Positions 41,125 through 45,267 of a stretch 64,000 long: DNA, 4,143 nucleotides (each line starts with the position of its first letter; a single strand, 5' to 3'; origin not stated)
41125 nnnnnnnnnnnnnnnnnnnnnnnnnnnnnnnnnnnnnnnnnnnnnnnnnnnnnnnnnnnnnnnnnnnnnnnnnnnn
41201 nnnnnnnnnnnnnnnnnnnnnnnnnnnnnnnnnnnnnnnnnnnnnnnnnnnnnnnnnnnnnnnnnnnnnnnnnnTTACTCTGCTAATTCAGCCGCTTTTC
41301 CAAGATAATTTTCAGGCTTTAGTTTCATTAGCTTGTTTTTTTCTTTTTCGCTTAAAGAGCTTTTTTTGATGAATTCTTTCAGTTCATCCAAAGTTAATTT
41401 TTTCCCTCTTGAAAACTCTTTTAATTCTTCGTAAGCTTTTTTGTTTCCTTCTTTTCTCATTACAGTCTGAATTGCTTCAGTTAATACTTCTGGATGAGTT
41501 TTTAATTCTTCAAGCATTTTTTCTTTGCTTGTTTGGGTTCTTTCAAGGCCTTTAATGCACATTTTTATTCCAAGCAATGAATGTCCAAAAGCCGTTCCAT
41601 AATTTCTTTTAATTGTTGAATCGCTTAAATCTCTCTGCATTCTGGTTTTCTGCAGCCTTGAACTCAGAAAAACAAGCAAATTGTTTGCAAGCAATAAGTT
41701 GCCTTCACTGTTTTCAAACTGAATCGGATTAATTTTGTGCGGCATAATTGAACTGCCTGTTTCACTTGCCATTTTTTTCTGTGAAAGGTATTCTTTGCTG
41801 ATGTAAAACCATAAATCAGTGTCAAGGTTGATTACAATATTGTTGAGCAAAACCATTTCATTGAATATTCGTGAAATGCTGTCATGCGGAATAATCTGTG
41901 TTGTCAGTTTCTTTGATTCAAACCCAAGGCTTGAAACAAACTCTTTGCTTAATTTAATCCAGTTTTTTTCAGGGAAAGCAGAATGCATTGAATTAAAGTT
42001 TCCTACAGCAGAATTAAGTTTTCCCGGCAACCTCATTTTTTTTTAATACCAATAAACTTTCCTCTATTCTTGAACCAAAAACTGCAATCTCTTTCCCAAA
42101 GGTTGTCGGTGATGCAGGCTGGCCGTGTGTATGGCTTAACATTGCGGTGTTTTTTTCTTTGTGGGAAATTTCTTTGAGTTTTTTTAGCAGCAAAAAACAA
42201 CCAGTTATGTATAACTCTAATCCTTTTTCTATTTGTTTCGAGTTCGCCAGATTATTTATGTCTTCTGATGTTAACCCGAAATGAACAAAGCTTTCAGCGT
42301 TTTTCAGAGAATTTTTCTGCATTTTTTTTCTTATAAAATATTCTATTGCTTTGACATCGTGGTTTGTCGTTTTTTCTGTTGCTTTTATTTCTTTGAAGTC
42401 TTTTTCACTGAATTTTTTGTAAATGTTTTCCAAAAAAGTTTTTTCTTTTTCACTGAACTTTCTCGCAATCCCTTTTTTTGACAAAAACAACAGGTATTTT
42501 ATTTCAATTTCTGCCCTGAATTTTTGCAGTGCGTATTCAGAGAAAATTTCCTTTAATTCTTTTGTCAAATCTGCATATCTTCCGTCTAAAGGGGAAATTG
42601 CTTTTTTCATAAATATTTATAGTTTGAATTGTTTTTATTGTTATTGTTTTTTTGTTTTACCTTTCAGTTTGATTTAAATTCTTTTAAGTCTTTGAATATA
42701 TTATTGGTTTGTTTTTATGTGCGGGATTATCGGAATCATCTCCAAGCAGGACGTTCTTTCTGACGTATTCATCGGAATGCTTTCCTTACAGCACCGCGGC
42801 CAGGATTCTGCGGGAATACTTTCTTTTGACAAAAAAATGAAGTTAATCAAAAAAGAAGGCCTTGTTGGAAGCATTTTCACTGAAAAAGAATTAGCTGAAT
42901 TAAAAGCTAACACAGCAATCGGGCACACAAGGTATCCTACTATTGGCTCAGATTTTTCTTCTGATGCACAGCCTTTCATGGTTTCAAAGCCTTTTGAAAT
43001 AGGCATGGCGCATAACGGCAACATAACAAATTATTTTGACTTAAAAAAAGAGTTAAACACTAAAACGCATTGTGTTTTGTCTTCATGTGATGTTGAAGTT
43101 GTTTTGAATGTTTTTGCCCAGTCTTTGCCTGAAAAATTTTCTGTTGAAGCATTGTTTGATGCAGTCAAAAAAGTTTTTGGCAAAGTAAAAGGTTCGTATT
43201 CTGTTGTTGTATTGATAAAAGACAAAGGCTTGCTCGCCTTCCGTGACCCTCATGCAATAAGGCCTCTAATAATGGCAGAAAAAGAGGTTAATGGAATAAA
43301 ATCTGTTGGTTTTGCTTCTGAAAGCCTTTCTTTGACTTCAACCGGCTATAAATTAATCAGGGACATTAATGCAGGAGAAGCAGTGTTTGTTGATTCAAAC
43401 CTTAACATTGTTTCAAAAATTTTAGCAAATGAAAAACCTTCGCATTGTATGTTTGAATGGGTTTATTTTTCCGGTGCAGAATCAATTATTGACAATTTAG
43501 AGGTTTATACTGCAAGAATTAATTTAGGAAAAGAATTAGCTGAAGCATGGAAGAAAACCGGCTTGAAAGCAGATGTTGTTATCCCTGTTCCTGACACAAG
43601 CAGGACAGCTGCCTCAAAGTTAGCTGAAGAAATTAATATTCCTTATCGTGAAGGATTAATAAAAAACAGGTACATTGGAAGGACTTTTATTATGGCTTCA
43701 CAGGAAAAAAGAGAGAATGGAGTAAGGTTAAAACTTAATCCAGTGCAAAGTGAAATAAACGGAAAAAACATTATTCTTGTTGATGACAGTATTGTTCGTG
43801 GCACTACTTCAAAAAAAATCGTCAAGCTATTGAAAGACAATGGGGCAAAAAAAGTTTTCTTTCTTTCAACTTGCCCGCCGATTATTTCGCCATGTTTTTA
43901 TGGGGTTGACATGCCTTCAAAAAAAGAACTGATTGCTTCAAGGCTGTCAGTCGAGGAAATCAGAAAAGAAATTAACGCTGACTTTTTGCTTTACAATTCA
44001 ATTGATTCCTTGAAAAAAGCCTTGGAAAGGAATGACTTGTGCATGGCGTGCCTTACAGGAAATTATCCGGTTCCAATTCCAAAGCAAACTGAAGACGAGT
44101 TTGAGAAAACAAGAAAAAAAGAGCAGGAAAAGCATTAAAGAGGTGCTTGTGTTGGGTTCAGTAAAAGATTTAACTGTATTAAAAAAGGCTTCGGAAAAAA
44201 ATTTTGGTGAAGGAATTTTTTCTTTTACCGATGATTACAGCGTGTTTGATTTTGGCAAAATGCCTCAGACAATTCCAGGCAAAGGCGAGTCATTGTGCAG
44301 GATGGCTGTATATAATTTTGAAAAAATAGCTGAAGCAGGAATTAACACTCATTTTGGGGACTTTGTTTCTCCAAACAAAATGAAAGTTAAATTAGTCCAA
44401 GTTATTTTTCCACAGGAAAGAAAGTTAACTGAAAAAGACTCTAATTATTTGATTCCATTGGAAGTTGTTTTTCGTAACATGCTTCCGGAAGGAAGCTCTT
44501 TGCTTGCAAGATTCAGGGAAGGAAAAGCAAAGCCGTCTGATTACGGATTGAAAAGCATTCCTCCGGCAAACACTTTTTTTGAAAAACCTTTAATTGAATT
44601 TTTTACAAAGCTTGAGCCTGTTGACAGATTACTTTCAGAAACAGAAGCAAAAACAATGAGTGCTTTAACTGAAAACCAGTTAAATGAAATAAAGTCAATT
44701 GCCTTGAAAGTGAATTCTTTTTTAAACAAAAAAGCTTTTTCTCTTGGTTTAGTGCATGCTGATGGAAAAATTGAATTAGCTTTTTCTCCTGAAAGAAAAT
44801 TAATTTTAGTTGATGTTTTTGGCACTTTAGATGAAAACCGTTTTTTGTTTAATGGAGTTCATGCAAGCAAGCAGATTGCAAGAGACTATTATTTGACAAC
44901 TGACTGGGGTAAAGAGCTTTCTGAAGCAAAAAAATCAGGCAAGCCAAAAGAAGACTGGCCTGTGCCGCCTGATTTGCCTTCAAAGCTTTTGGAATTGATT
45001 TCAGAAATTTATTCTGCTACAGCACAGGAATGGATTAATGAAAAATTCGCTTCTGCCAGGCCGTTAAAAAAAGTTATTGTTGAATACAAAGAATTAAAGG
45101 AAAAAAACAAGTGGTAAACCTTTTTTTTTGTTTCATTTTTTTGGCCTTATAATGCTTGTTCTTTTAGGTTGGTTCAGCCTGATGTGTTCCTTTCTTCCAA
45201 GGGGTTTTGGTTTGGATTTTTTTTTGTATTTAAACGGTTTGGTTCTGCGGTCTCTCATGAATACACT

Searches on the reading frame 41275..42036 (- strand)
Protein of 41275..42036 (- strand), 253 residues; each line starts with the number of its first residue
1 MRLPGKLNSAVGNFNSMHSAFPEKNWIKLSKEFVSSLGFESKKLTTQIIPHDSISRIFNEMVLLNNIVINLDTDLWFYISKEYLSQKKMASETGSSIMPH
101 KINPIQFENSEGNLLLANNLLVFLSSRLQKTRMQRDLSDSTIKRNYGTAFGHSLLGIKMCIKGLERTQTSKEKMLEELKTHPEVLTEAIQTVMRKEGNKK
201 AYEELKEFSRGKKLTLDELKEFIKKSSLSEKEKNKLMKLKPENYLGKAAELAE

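Call 35: search_protein_families(library=pfam, proteins=[window:41275-42036:-], max_evalue=0.001)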
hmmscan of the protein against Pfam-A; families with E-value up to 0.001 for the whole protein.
window:41275-42036:- (253 aa): 3 families
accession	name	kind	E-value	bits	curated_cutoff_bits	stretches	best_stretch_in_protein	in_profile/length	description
PF08328.16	ASL_C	-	5.1e-40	136.6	35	1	132-245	2-115/115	Adenylosuccinate lyase C-terminal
PF00206.25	Lyase_1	-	6.4e-16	59.1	27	1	7-112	198-305/312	Lyase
PF12366.13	Casc1_C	-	0.00099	18.9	26.2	0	46-143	102-193/222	Cancer susceptibility candidate 1 C-terminal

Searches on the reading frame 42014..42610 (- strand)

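Call 35: search_protein_families(library=pfam, proteins=[window:42014-42610:-], max_evalue=0.001)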
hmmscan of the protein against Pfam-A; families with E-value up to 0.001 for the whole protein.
window:42014-42610:- (198 aa): 1 family
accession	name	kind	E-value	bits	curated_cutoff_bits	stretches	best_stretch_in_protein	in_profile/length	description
PF00206.25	Lyase_1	-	2.3e-19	70.4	27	1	10-185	1-182/312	Lyase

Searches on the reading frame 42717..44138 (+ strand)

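Call 35: search_protein_families(library=pfam, proteins=[window:42717-44138:+], max_evalue=0.001)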
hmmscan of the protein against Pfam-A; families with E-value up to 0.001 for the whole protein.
window:42717-44138:+ (473 aa): 4 families
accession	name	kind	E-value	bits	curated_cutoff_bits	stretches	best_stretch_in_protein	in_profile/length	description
PF13537.11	GATase_7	-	2.5e-16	60.2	25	1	78-206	7-121/123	Glutamine amidotransferase domain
PF13522.11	GATase_6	-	9.8e-15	55.2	27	1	63-194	9-122/130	Glutamine amidotransferase domain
PF00156.33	Pribosyltran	-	1.7e-10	40.9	26.3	1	267-380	11-118/158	Phosphoribosyl transferase domain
PF13230.11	GATase_4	-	0.00041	19.8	23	1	47-157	53-166/272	Glutamine amidotransferases class-II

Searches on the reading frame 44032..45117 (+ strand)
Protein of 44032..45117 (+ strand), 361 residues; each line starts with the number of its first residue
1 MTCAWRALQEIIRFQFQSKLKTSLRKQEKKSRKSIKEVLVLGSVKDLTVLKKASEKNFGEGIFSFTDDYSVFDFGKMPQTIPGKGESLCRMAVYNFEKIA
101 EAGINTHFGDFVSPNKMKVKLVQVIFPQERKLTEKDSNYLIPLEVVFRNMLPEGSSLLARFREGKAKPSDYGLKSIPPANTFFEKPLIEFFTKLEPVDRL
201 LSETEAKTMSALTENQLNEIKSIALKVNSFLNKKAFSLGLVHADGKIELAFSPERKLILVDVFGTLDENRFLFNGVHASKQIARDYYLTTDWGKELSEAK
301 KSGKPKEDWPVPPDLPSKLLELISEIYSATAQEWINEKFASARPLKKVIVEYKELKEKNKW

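Call 35: search_protein_families(library=pfam, proteins=[window:44032-45117:+], max_evalue=0.001)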
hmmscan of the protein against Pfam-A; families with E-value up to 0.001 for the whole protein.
window:44032-45117:+ (361 aa): 1 family
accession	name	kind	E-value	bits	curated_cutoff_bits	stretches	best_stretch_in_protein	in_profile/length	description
PF01259.24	SAICAR_synt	-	1.8e-28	100.4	20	1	59-289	17-221/233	SAICAR synthetase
